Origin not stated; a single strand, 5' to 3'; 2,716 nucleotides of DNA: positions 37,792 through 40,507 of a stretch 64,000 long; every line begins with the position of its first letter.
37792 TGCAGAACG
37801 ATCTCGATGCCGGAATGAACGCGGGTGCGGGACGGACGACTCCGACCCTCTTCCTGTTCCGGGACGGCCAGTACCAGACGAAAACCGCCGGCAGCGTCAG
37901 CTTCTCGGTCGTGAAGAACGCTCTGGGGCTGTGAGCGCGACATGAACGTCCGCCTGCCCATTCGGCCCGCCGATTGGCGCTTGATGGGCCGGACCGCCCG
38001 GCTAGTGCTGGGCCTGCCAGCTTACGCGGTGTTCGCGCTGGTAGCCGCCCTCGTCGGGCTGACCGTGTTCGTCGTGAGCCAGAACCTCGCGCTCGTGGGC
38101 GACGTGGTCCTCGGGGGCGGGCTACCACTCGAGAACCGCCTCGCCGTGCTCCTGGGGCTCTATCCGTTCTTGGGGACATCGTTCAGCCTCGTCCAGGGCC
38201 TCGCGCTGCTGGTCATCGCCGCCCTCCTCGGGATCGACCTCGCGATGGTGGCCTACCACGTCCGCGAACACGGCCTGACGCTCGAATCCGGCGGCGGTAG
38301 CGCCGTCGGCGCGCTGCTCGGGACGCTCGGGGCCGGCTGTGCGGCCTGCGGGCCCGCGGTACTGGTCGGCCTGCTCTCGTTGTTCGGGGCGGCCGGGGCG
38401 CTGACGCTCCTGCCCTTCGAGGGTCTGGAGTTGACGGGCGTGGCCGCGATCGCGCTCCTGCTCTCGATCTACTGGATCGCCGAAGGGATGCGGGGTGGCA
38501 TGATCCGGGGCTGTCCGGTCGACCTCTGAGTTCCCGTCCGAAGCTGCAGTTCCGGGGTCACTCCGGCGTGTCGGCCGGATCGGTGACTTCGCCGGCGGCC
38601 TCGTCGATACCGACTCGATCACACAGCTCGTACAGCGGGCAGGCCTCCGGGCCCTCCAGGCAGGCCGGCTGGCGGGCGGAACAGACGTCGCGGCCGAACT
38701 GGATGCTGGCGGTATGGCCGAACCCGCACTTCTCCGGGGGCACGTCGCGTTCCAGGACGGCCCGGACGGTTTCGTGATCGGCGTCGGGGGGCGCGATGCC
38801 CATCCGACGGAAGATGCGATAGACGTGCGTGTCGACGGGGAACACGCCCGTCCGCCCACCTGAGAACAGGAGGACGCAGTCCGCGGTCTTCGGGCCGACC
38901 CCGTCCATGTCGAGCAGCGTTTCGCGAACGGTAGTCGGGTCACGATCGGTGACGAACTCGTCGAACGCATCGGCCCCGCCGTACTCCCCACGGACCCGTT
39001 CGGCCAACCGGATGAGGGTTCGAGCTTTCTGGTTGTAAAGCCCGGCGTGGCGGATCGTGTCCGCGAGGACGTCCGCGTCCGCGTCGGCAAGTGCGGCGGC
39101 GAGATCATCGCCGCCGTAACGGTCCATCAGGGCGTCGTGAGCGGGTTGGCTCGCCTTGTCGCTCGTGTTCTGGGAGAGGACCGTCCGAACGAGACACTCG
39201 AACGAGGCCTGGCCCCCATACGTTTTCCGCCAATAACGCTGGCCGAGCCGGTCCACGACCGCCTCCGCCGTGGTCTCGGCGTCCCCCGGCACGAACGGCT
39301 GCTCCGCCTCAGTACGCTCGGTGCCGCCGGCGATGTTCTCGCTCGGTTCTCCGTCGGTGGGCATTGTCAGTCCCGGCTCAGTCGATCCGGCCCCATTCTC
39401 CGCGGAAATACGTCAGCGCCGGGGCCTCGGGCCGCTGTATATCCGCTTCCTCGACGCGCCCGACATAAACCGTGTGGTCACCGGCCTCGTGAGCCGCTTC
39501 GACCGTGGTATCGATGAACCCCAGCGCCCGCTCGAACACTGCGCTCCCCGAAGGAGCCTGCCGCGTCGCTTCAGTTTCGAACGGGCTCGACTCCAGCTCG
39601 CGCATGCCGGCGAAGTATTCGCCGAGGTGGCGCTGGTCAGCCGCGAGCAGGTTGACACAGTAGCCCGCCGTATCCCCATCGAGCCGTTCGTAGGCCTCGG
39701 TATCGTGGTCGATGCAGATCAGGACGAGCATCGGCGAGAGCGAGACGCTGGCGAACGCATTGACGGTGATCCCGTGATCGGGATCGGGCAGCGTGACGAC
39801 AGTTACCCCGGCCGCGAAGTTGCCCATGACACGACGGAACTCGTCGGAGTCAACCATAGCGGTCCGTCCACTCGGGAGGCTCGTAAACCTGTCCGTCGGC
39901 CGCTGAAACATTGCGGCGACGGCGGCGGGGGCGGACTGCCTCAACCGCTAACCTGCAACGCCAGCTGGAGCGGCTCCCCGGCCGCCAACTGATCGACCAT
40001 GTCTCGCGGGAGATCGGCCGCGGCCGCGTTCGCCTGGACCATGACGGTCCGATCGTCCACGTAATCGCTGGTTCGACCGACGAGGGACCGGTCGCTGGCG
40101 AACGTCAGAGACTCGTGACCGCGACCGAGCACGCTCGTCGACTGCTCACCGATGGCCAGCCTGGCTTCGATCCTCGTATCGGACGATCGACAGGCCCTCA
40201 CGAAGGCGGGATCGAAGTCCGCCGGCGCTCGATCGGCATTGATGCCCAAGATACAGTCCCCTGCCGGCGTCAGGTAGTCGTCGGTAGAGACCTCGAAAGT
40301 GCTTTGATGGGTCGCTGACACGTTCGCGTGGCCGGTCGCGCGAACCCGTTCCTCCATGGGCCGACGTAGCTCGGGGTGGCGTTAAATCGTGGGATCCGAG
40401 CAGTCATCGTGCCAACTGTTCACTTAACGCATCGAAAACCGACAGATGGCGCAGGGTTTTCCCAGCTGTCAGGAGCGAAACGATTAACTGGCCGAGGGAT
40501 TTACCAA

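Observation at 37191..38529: Tat-lipoprotein thioredoxin (DsbA-like) paired with a CxxC membrane protein: candidate haloarchaeal disulfide-relay system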

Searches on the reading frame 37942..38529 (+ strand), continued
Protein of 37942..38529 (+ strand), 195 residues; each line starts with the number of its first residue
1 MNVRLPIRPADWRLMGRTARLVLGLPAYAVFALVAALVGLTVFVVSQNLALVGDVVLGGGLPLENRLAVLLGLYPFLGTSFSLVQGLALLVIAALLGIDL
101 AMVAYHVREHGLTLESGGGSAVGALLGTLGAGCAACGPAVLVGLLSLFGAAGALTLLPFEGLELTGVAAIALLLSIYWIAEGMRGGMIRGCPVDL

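Call 61: search_protein_families(library=pfam, proteins=[P0170, P0195, P0182, P0123, P0255, P0163, P0229, L125:3560-5215:+, L136:6983-7483:+, L019:5632-6066:+], max_evalue=0.01)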
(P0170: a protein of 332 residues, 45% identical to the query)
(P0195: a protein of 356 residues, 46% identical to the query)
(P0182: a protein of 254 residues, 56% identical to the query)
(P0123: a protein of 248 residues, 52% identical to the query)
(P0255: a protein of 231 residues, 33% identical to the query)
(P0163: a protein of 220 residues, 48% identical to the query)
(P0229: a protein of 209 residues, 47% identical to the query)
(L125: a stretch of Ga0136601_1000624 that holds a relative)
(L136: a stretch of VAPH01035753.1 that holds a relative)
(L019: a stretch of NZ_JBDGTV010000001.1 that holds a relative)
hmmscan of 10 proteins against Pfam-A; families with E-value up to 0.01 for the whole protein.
P0170 (332 aa): 0 families

P0195 (356 aa): 1 family
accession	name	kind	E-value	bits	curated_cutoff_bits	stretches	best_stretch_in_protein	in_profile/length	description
PF03600.22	CitMHS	-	8.4e-18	65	31.9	1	92-169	111-188/336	Citrate transporter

P0182 (254 aa): 2 families
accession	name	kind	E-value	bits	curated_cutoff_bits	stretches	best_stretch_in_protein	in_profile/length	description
PF13440.11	Polysacc_synt_3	-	5.7e-05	22.9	23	1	99-160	230-289/293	Polysaccharide biosynthesis protein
PF03023.19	MurJ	-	6.1e-05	22.2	27.4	1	100-155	252-307/451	Lipid II flippase MurJ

P0123 (248 aa): 0 families

P0255 (231 aa): 0 families

P0163 (220 aa): 0 families

P0229 (209 aa): 0 families

L125:3560-5215:+ (551 aa): 3 families
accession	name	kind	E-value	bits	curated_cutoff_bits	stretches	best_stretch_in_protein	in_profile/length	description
PF07731.20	Cu-oxidase_2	-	6.2e-29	100.9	20.4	1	452-550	30-134/137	Multicopper oxidase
PF07732.21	Cu-oxidase_3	-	8.6e-29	100.5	21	1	71-173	14-117/119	Multicopper oxidase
PF00394.28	Cu-oxidase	-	4.3e-11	43.6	21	1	209-299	33-134/157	Multicopper oxidase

L136:6983-7483:+ (166 aa): 1 family
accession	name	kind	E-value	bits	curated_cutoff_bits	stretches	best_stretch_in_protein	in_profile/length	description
PF00581.25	Rhodanese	-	7e-08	33.3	22.2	1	98-155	46-101/102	Rhodanese-like domain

L019:5632-6066:+ (144 aa): 0 families

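Call 64: search_dna_similar(query=window:37942-38526:+, collection=plasmids, mode=protein, max_rows=20)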
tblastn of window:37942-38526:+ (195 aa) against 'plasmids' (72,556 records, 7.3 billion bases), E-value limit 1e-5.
Records with a match: 3; places in all: 3; records where one place covers at least 80% of the query: 3.
Best place of each record, by identity: <60% 3.
By first word of the organism name: Haladaptatus 2; Halorussus 1.
By predicted mobility (MOB-suite, as given by PLSDB): non-mobilizable 3.
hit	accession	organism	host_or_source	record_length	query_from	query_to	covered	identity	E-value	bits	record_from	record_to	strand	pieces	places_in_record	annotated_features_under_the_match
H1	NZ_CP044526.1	Halorussus halophilus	pure culture,marine solar saltern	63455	3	195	99%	55.4%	1e-16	84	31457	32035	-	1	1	hypothetical protein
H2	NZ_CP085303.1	Haladaptatus pallidirubidus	cell culture,saline soil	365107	1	195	100%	49.7%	2e-14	77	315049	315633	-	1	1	hypothetical protein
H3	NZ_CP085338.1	Haladaptatus halobius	cell culture,saline soil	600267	4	195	98%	50.5%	4e-14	77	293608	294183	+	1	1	hypothetical protein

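Call 65: get_annotated_region(hit=H2, flank=8000)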
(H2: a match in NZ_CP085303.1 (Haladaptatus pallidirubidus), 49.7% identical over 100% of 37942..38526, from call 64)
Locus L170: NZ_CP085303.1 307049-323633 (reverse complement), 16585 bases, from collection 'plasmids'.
description: Haladaptatus pallidirubidus strain YIM 93656 plasmid unnamed2, complete sequence
organism: Haladaptatus pallidirubidus (NCBI taxid 1008152)
taxonomy: Archaea; Euryarchaeota; Halobacteria; Halobacteriales; Haladaptataceae; Haladaptatus; Haladaptatus pallidirubidus
host: -; source: cell culture,saline soil; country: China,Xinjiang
typing (MOB-suite, as given by PLSDB): non-mobilizable
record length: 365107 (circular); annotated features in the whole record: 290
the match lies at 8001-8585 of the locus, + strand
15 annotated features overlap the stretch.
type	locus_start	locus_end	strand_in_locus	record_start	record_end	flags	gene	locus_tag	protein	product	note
CDS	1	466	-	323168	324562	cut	-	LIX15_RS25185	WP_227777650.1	ATP-binding protein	-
CDS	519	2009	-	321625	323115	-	-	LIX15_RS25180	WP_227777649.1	hypothetical protein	-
CDS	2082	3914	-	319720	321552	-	-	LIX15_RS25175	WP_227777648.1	hypothetical protein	-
CDS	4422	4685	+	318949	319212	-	-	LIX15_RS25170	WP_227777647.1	hypothetical protein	-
CDS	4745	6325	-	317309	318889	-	-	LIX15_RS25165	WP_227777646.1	PQQ-binding-like beta-propeller repeat protein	-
CDS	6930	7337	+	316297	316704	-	-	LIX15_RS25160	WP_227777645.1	hypothetical protein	-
CDS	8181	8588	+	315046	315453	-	-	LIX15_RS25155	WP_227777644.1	hypothetical protein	-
CDS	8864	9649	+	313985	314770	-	-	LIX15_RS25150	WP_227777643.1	deacylase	-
CDS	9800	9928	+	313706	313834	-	-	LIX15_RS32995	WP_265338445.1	hypothetical protein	-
CDS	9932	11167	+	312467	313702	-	-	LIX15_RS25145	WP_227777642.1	transposase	-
CDS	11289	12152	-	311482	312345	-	-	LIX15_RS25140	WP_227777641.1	thioredoxin domain-containing protein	-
CDS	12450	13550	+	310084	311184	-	-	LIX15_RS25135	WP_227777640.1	thioredoxin domain-containing protein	-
CDS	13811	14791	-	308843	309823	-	-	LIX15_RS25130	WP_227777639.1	succinylglutamate desuccinylase/aspartoacylase family protein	-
CDS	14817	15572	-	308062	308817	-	-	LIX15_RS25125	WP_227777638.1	hypothetical protein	-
CDS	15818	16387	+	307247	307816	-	-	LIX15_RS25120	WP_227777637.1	TATA-box-binding protein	-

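Call 66: get_annotated_region(hit=H1, flank=8000)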
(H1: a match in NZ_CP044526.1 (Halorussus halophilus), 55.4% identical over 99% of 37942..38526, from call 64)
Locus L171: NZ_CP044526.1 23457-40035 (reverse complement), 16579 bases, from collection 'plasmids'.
description: Halorussus halophilus strain ZS-3 plasmid unnamed3, complete sequence
organism: Halorussus halophilus (NCBI taxid 2650975)
taxonomy: Archaea; Euryarchaeota; Halobacteria; Halobacteriales; Haladaptataceae; Halorussus; Halorussus halophilus
host: -; source: pure culture,marine solar saltern; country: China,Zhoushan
typing (MOB-suite, as given by PLSDB): non-mobilizable
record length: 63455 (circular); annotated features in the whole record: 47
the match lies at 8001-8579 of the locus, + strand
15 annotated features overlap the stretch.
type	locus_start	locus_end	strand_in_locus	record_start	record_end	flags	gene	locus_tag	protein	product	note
CDS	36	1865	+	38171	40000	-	glmS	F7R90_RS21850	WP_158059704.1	glutamine--fructose-6-phosphate transaminase (isomerizing)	GO:0006040 - amino sugar metabolic process [Evidence IEA]; GO:0009252 - peptidoglycan biosynthetic process [Evidence ...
CDS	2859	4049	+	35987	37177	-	-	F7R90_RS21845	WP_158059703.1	orc1/cdc6 family replication initiation protein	-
CDS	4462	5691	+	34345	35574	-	-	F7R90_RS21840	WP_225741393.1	orc1/cdc6 family replication initiation protein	-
CDS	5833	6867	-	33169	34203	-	-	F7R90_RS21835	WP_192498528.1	MoaD/ThiS family protein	-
CDS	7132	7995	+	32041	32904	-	-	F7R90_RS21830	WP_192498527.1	thioredoxin domain-containing protein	-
CDS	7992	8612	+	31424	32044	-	-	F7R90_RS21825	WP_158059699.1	hypothetical protein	-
CDS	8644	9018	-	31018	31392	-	-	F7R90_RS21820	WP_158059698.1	HalOD1 output domain-containing protein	-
CDS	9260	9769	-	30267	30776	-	-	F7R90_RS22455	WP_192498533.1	hypothetical protein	-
CDS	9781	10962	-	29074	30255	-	-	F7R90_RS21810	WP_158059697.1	bifunctional sugar-1-phosphate nucleotidylyltransferase/acetyltransferase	GO:0009058 - biosynthetic process [Evidence IEA]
CDS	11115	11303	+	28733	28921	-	-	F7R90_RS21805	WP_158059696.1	hypothetical protein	-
CDS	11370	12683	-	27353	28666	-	glmM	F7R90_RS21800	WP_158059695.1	phosphoglucosamine mutase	GO:0009103 - lipopolysaccharide biosynthetic process [Evidence IEA]; GO:0009252 - peptidoglycan biosynthetic process ...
CDS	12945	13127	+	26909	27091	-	-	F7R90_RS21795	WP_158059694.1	hypothetical protein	-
CDS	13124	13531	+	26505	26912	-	-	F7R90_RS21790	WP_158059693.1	hypothetical protein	-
CDS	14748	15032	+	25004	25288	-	-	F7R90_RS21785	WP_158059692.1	PadR family transcriptional regulator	-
CDS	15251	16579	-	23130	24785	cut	-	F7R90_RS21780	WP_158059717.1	alkaline phosphatase family protein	-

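Call 69: find_homologous_proteins(query=L094:2313-4097:+, max_evalue=1e-20)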
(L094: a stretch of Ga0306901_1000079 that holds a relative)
Query L094:2313-4097:+ (594 aa): 2078 proteins with E <= 1e-20 among 8000 candidates; the best 120 are listed.
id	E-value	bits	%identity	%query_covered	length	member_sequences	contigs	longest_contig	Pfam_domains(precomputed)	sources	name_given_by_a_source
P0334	0.0e+0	1342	100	100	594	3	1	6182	PF05746.22,PF00750.26,PF03485.22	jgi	jgi:arginyl-tRNA synthetase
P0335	0.0e+0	1061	79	100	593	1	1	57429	PF05746.22,PF00750.26,PF03485.22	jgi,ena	-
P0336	0.0e+0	1046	78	100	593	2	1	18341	PF05746.22,PF00750.26,PF03485.22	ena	-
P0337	0.0e+0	1045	77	100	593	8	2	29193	PF05746.22,PF00750.26,PF03485.22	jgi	-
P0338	0.0e+0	1042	88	87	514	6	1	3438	PF05746.22,PF00750.26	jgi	-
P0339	1.4e-295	999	74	100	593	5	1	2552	PF05746.22,PF00750.26,PF03485.22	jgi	jgi:arginyl-tRNA synthetase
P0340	3.8e-295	998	74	100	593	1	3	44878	PF05746.22,PF00750.26,PF03485.22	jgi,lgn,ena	-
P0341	4.0e-295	998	75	100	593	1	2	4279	PF05746.22,PF00750.26,PF03485.22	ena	-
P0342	1.9e-293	992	73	100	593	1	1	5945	PF05746.22,PF00750.26,PF03485.22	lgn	-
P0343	5.0e-292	988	73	100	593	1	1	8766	PF05746.22,PF00750.26,PF03485.22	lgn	-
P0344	2.6e-291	985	73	100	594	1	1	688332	PF05746.22,PF00750.26,PF03485.22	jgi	jgi:arginyl-tRNA synthetase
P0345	2.6e-286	969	73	100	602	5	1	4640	PF05746.22,PF00750.26,PF03485.22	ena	-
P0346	6.3e-275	931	77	90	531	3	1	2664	PF05746.22,PF00750.26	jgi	jgi:arginyl-tRNA synthetase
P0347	1.3e-271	920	69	100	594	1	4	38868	PF05746.22,PF00750.26,PF03485.22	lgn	-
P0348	7.3e-269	911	69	100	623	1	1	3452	PF05746.22,PF00750.26,PF03485.22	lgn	-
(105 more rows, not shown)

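Call 86: search_protein_families(library=ncbifam, proteins=[L081:7159-7680:+, L169:4629-5039:+, L154:4135-4755:+, L154:1788-2534:+, L167:1073-1618:+, L086:5549-5950:+, L123:1782-2462:+, L106:6553-7146:+], max_evalue=0.01)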
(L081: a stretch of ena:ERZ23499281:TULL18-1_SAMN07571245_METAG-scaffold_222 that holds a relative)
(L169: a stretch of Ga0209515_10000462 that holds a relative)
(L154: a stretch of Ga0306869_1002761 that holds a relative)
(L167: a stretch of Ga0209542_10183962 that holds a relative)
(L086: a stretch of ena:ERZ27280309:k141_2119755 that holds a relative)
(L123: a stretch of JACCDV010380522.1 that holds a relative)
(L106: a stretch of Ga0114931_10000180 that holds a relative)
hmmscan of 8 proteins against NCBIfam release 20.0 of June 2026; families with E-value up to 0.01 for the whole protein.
L081:7159-7680:+ (174 aa): 0 families

L169:4629-5039:+ (137 aa): 0 families

L154:4135-4755:+ (207 aa): 0 families

L154:1788-2534:+ (249 aa): 1 family
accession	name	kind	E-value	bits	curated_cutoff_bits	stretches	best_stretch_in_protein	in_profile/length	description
NF041057.1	Rcas_1661_fam_Se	equivalog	1.6e-17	63.9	190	1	46-215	56-222/247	Rcas_1661 family thioredoxin-like (seleno)lipoprotein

L167:1073-1618:+ (182 aa): 0 families

L086:5549-5950:+ (134 aa): 1 family
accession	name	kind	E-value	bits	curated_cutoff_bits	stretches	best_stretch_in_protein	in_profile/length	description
NF012211.1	tand_rpt_95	domain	0.00036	20.4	90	1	84-133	35-82/98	tandem-95 repeat protein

L123:1782-2462:+ (227 aa): 3 families
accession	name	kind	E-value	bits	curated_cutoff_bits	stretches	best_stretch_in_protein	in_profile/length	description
NF041057.1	Rcas_1661_fam_Se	equivalog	7.6e-23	81.3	190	1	54-216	82-246/247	Rcas_1661 family thioredoxin-like (seleno)lipoprotein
NF047695.1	ThlDiSintDsbAHaem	equivalog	0.002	17.6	290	1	65-208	42-185/206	thiol:disulfide interchange protein DsbA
NF047697.1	ThioredTrxAClost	equivalog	0.0031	17.6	140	0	63-95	19-51/105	thioredoxin TrxA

L106:6553-7146:+ (198 aa): 0 families

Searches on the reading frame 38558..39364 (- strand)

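Call 82: search_protein_families(library=pfam, proteins=[window:38558-39364:-], max_evalue=0.001)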
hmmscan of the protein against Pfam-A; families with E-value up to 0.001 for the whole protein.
window:38558-39364:- (268 aa): 1 family
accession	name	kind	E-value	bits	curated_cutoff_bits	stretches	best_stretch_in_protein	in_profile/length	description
PF00730.31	HhH-GPD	-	2.8e-19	69.9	26.2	1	59-209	1-107/108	HhH-GPD superfamily base excision DNA repair protein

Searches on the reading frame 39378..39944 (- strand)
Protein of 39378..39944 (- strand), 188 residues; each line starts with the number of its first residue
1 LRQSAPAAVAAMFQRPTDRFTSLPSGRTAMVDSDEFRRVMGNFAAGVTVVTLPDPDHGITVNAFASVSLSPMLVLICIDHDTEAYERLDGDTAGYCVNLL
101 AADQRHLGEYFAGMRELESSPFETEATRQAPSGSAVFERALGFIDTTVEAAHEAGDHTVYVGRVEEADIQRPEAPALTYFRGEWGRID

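Call 82: search_protein_families(library=pfam, proteins=[window:39378-39944:-], max_evalue=0.001)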
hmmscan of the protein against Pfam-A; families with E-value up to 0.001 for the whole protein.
window:39378-39944:- (188 aa): 1 family
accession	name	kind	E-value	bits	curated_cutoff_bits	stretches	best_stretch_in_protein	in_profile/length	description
PF01613.24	Flavin_Reduct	-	5e-30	105.1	27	1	40-184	1-149/153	Flavin reductase like domain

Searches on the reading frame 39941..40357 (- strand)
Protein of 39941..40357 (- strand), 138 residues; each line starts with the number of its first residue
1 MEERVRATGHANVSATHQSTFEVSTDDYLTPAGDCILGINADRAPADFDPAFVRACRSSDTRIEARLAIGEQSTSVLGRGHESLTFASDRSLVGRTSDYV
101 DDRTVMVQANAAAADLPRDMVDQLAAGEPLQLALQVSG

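Call 82: search_protein_families(library=pfam, proteins=[window:39941-40357:-], max_evalue=0.001)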
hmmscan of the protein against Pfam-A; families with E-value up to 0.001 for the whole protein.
window:39941-40357:- (138 aa): 1 family
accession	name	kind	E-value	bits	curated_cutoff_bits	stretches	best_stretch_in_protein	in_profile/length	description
PF04027.18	DUF371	-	2.1e-49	167.3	25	1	5-136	1-132/133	Domain of unknown function (DUF371)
